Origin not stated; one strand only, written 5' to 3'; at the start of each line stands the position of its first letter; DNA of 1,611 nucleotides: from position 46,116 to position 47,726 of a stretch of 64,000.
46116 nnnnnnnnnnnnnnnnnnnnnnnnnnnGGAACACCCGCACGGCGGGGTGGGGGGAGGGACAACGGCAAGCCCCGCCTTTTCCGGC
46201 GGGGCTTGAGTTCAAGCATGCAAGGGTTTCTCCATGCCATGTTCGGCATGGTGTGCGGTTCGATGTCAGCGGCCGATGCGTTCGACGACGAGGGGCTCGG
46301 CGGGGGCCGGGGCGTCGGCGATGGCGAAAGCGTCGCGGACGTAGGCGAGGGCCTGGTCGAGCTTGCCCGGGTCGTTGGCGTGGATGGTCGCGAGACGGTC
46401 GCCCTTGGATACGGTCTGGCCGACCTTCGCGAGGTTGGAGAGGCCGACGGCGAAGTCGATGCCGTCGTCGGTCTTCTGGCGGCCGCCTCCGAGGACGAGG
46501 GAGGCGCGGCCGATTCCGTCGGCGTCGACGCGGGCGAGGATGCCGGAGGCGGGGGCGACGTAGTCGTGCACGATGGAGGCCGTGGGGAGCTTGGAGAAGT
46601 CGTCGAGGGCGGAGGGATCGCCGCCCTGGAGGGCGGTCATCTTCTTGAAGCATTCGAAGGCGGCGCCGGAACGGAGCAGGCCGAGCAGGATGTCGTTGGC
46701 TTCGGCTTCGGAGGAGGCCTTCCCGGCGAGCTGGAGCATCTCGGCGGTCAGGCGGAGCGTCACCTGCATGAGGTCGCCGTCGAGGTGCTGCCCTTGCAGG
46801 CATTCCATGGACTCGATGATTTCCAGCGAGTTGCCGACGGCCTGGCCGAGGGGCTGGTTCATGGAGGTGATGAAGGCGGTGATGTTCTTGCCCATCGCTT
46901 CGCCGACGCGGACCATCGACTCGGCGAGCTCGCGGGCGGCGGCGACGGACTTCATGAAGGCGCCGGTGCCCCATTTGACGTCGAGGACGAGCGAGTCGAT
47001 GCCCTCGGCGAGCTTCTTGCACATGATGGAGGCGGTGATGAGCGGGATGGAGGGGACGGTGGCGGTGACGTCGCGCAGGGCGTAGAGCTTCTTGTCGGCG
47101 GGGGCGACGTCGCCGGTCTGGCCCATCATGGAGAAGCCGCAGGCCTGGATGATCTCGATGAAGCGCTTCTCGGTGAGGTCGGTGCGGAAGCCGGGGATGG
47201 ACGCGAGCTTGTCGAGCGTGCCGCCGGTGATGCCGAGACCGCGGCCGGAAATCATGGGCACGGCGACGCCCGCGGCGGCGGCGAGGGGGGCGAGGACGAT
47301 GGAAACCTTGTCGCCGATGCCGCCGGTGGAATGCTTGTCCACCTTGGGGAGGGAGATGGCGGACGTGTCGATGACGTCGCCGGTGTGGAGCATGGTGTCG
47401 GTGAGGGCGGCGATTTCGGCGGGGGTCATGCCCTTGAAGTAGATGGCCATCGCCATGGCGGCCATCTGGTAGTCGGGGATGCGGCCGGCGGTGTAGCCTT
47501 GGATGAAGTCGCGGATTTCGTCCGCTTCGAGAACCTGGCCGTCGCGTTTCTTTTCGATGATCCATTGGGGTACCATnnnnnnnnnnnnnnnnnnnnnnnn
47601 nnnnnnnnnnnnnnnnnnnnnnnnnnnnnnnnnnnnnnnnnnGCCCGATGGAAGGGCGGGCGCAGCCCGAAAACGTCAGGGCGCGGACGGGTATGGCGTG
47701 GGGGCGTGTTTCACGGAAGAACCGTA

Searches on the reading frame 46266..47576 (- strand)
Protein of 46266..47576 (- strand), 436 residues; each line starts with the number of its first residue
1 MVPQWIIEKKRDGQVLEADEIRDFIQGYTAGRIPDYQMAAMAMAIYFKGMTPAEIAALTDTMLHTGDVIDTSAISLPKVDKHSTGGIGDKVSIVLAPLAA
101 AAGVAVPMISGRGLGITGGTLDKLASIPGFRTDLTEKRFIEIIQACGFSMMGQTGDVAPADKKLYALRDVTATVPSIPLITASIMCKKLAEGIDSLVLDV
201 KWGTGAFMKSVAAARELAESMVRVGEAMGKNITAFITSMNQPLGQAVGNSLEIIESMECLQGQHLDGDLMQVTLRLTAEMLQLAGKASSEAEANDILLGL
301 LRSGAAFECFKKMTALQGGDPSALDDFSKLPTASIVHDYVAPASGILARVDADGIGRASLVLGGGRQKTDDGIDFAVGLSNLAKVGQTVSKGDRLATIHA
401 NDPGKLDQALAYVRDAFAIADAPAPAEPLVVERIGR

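Call 55: find_encoding_contigs(protein=window:46266-47576:-, flank=3500, max_places=10)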
Protein window:46266-47576:- (436 aa): 24 contigs read that carry it; 10 places shown.
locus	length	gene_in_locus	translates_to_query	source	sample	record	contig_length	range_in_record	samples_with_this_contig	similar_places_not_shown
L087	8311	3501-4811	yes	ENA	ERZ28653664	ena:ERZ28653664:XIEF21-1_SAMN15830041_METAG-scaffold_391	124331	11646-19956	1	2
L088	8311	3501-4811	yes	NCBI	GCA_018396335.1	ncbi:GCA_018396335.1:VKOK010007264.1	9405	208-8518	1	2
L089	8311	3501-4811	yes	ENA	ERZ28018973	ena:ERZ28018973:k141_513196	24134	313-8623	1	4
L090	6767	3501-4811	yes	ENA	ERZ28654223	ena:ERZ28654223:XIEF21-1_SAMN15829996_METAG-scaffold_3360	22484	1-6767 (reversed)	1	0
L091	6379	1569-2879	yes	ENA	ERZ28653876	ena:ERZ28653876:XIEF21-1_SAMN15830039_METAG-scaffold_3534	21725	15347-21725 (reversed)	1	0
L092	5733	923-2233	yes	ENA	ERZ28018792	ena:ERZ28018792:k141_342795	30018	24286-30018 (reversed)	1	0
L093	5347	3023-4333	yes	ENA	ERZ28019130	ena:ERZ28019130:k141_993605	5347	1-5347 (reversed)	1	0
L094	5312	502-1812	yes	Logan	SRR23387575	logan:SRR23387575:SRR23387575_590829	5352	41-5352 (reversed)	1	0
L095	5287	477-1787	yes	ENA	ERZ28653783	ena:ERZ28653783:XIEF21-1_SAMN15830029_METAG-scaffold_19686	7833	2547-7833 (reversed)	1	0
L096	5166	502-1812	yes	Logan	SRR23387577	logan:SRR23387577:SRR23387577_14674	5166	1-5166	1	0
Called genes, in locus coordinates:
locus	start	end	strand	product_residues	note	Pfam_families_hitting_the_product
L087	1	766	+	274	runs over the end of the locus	PF03437:BtpA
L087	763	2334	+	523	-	PF00890:FAD_binding_2 (weak), PF01266:DAO, PF01946:Thi4 (faint), PF12831:FAD_oxidored (weak), PF13450:NAD_binding_8, PF01266:DAO (weak), PF21162:ETFQO_UQ-bd, PF05187:Fer4_ETF_QO, +2 more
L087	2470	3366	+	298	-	-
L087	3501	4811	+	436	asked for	PF02885:Glycos_trans_3N, PF00591:Glycos_transf_3, PF07831:PYNP_C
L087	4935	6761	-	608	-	PF00069:Pkinase, PF07714:PK_Tyr_Ser-Thr, PF03781:FGE-sulfatase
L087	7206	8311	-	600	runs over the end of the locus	PF01336:tRNA_anti-codon, PF00152:tRNA-synt_2, PF02938:GAD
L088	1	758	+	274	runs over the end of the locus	PF03437:BtpA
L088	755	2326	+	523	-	PF00890:FAD_binding_2 (weak), PF01266:DAO, PF01946:Thi4 (weak), PF12831:FAD_oxidored (weak), PF13450:NAD_binding_8, PF01266:DAO (weak), PF21162:ETFQO_UQ-bd, PF05187:Fer4_ETF_QO, +2 more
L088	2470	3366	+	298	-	-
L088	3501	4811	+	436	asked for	PF02885:Glycos_trans_3N, PF00591:Glycos_transf_3, PF07831:PYNP_C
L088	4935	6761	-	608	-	PF00069:Pkinase, PF07714:PK_Tyr_Ser-Thr, PF03781:FGE-sulfatase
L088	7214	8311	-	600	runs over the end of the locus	PF01336:tRNA_anti-codon, PF00152:tRNA-synt_2, PF02938:GAD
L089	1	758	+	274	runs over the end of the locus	PF03437:BtpA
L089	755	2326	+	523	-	PF00890:FAD_binding_2 (weak), PF01266:DAO, PF01946:Thi4 (weak), PF12831:FAD_oxidored (weak), PF13450:NAD_binding_8, PF01266:DAO (weak), PF21162:ETFQO_UQ-bd, PF05187:Fer4_ETF_QO, +2 more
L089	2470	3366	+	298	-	-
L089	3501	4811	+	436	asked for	PF02885:Glycos_trans_3N, PF00591:Glycos_transf_3, PF07831:PYNP_C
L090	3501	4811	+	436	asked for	PF02885:Glycos_trans_3N, PF00591:Glycos_transf_3, PF07831:PYNP_C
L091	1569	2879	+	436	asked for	PF02885:Glycos_trans_3N, PF00591:Glycos_transf_3, PF07831:PYNP_C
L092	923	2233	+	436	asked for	PF02885:Glycos_trans_3N, PF00591:Glycos_transf_3, PF07831:PYNP_C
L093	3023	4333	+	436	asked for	PF02885:Glycos_trans_3N, PF00591:Glycos_transf_3, PF07831:PYNP_C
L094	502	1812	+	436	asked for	PF02885:Glycos_trans_3N, PF00591:Glycos_transf_3, PF07831:PYNP_C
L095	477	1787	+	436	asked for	PF02885:Glycos_trans_3N, PF00591:Glycos_transf_3, PF07831:PYNP_C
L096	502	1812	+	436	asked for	PF02885:Glycos_trans_3N, PF00591:Glycos_transf_3, PF07831:PYNP_C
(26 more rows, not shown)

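Call 57: find_related_loci(query=window:46266-47576:-, collection=metagenome_contigs, flank=4000)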
Query window:46266-47576:- (436 aa) in metagenome_contigs; peptide patterns used: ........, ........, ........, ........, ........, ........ (x = any residue, [..] = any of these).
337 stretches matched a pattern; 201 encode a relative of the query (tblastn E <= 1e-3); the best 80 are kept; 80 distinct loci.
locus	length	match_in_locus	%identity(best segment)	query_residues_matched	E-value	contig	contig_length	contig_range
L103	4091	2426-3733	98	1-436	0e+0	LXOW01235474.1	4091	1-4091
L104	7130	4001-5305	89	1-435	0e+0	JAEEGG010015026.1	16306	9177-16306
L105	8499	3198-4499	71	1-434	0e+0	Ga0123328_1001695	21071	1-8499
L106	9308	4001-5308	69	1-435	0e+0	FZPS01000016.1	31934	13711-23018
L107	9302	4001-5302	69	1-434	0e+0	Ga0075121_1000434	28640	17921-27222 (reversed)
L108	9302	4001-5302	69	1-434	0e+0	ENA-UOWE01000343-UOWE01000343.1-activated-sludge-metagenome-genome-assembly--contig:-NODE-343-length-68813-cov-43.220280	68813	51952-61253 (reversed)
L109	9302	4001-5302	69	1-434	0e+0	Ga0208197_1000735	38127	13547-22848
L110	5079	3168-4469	69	1-434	0e+0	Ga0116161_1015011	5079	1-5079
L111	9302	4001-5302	69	1-434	0e+0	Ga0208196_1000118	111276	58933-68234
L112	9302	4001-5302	70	1-434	0e+0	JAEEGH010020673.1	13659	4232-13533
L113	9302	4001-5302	68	1-434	0e+0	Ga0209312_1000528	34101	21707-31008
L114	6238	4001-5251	70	1-417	0e+0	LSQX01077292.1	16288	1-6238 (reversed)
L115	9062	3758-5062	66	1-435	0e+0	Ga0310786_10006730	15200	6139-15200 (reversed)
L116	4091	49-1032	86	108-435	0e+0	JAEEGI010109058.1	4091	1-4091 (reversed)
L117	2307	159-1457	63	1-434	0e+0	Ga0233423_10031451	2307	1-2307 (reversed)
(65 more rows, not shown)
